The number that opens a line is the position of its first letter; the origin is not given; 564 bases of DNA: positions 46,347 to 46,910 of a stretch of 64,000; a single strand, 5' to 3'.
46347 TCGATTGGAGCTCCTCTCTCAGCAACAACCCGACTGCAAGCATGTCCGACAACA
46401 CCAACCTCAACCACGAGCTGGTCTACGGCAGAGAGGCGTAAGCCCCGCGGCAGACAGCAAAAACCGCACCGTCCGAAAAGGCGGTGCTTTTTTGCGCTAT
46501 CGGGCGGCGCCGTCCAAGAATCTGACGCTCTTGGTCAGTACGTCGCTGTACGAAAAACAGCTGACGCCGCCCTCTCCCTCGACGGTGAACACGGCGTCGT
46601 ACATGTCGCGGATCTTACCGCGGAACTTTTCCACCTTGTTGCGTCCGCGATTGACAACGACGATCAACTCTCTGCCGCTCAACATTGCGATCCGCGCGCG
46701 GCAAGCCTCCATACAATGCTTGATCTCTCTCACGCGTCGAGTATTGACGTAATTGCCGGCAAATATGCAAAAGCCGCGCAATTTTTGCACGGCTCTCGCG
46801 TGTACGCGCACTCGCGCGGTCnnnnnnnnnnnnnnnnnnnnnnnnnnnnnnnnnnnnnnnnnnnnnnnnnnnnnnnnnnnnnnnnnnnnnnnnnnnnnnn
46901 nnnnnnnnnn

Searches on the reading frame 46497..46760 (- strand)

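Call 62: search_protein_families(library=pfam, proteins=[window:46497-46760:-], max_evalue=0.001)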
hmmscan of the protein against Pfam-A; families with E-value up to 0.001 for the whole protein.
window:46497-46760:- (87 aa): 1 family
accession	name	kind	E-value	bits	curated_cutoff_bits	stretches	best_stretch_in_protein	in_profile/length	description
PF06257.17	VEG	-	4.8e-12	46.2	25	1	17-80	3-71/73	Biofilm formation stimulator VEG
